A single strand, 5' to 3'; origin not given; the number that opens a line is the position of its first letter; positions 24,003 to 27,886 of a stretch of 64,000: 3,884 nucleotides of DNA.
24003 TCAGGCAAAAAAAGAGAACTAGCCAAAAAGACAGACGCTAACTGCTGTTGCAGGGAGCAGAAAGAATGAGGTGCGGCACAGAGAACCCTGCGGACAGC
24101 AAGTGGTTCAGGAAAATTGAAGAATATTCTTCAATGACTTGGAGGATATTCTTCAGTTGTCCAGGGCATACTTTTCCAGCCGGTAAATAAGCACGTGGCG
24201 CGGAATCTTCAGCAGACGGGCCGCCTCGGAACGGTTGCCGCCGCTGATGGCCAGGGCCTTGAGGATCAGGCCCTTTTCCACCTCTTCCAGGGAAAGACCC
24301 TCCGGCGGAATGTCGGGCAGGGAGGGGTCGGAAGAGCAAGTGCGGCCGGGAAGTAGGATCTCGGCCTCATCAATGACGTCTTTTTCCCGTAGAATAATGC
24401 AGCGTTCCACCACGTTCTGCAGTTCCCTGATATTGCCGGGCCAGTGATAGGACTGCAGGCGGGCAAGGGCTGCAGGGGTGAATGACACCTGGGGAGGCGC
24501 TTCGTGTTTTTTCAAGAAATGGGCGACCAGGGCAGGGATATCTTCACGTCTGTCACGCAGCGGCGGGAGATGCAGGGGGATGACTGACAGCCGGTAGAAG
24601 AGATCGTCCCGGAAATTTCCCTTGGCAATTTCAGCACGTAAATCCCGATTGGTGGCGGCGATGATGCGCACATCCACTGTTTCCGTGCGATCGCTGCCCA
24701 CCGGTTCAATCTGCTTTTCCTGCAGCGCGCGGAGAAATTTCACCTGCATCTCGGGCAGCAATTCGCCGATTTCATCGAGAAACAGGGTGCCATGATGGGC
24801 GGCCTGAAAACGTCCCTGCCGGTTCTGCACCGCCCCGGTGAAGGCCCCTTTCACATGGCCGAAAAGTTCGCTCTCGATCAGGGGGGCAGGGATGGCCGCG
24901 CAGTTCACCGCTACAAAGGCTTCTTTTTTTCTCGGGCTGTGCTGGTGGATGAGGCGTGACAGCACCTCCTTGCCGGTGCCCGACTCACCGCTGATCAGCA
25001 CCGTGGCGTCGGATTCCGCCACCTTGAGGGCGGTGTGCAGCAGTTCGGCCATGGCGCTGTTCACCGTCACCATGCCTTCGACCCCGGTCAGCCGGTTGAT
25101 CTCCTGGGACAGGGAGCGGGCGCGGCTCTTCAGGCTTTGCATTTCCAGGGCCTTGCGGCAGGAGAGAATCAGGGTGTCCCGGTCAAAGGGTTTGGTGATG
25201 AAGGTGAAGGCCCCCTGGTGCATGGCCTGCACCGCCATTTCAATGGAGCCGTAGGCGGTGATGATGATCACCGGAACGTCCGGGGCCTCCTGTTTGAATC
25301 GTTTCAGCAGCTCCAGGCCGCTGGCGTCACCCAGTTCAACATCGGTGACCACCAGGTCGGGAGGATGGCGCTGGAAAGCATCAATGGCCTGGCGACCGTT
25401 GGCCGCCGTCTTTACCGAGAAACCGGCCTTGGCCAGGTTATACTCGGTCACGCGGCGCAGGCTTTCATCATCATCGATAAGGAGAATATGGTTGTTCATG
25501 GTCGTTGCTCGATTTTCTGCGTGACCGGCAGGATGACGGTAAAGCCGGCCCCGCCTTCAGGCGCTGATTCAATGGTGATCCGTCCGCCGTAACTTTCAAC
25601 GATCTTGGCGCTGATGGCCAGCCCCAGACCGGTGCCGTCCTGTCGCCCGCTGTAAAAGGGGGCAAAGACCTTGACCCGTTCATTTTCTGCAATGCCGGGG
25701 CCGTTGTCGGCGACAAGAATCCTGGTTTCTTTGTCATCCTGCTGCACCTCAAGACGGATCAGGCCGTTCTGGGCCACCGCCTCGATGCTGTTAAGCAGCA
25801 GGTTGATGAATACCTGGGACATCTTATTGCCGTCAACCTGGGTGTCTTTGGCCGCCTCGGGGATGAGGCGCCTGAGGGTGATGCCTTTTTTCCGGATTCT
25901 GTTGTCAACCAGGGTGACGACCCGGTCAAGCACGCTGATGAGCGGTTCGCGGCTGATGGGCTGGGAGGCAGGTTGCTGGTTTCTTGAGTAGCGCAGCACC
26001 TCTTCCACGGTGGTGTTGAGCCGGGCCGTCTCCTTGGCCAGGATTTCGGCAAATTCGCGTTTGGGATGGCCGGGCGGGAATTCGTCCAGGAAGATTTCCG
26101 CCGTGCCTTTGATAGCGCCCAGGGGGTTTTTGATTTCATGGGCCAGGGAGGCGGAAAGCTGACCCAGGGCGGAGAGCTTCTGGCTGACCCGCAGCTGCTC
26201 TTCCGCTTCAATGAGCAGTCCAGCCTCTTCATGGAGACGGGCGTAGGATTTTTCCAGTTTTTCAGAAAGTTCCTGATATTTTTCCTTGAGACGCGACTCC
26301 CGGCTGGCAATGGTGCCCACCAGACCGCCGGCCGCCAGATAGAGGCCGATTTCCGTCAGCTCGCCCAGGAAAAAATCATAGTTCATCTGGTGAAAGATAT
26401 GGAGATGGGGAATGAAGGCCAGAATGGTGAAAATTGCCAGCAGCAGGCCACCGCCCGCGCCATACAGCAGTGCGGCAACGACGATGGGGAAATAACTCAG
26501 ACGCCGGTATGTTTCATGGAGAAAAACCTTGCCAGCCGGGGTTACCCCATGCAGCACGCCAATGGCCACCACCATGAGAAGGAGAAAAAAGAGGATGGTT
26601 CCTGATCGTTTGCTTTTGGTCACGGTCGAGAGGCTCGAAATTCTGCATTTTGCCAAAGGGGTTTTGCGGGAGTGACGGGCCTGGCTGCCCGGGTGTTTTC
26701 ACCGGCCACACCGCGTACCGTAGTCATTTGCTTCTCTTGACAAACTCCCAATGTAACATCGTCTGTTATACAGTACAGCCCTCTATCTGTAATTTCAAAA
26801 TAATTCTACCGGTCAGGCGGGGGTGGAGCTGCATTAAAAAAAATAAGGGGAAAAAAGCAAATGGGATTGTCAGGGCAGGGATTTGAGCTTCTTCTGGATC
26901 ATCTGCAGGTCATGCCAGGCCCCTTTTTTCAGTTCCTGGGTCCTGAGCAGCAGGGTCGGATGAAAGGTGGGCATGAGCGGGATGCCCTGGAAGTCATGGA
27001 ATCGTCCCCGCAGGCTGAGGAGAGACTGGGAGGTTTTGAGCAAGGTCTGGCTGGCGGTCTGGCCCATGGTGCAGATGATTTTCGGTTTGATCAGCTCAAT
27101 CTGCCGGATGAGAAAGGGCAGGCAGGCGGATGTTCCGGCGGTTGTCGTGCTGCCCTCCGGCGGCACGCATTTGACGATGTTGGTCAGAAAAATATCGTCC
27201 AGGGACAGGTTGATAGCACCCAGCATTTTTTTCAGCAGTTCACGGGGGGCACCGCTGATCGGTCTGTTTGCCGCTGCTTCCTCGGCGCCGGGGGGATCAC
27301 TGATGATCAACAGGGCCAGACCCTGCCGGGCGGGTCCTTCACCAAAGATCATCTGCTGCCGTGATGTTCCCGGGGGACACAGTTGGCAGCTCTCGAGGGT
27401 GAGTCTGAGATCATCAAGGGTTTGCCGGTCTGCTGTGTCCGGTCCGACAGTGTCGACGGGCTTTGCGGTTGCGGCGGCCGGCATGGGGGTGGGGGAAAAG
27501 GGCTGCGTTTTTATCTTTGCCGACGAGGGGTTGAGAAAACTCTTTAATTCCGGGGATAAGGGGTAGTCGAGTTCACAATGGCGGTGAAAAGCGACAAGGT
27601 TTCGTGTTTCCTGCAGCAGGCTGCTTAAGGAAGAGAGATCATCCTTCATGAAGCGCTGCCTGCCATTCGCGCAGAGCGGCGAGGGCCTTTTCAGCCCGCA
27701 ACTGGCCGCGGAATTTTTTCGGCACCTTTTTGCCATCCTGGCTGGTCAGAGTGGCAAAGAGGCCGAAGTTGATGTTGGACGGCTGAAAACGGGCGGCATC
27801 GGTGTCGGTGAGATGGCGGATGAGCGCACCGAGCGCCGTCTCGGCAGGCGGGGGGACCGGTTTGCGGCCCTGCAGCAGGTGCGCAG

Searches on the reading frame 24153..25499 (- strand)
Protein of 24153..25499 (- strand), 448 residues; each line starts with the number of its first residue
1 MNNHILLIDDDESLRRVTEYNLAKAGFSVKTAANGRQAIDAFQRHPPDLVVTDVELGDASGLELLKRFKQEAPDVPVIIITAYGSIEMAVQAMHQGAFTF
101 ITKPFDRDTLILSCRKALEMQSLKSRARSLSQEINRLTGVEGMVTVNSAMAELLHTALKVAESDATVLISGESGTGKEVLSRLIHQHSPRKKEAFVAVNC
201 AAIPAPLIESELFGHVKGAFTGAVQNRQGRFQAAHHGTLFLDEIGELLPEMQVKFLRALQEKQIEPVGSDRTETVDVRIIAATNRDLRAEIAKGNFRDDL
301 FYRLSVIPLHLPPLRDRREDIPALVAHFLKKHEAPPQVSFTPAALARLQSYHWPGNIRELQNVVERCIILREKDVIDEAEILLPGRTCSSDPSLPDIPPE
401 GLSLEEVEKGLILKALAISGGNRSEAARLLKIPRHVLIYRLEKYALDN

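Call 52: search_protein_families(library=pfam, proteins=[window:24153-25499:-])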
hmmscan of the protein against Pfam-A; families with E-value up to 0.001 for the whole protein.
window:24153-25499:- (448 aa): 9 families
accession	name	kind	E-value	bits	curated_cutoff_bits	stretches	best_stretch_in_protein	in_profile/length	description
PF00158.32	Sigma54_activat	-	2.3e-70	236.1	20.2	1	145-309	3-167/168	Sigma-54 interaction domain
PF00072.30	Response_reg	-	9.1e-31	106.7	30.2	1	5-111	1-107/111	Response regulator receiver domain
PF25601.1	AAA_lid_14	-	5.2e-22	77.9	27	1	315-380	1-69/87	AAA+ ATPase lid domain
PF14532.12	Sigma54_activ_2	-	2.8e-19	70.1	25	1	149-314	6-138/138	Sigma-54 interaction domain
PF02954.25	HTH_8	-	1.6e-12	47.4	22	1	403-444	1-42/42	Bacterial regulatory protein, Fis family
PF07728.20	AAA_5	-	1.1e-05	25.9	22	1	167-285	2-123/139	AAA domain (dynein-related subfamily)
PF13191.12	AAA_16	-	1.2e-05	26.3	32.6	1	152-260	10-121/167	AAA ATPase domain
PF00004.35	AAA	-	4e-05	24.5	21.2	1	167-288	1-111/131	ATPase family associated with various cellular activities (AAA)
PF01078.27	Mg_chelatase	-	0.0001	22.2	20.3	0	157-265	14-136/207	Magnesium chelatase, subunit ChlI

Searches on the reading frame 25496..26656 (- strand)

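Call 52: search_protein_families(library=pfam, proteins=[window:25496-26656:-])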
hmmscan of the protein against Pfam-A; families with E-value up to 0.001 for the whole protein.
window:25496-26656:- (386 aa): 4 families
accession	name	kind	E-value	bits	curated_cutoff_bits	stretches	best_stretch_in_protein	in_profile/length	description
PF02518.31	HATPase_c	-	2.6e-24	86.2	26.4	1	275-379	2-110/111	Histidine kinase-, DNA gyrase B-, and HSP90-like ATPase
PF00512.31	HisKA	-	1.9e-14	53.8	26.9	1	164-228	2-65/66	His Kinase A (phospho-acceptor) domain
PF14501.12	HATPase_c_5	-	3e-05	24.3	22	1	279-364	6-90/102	GHKL domain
PF13589.12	HATPase_c_3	-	0.00022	21.7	25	1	280-329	4-52/137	Histidine kinase-, DNA gyrase B-, and HSP90-like ATPase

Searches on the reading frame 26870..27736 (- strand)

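Call 52: search_protein_families(library=pfam, proteins=[window:26870-27736:-])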
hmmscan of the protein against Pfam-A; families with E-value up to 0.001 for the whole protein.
window:26870-27736:- (288 aa): 1 family
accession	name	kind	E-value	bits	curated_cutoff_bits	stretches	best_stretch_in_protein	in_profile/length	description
PF03167.25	UDG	-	4.4e-26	92.1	24.3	1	139-278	7-141/141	Uracil DNA glycosylase superfamily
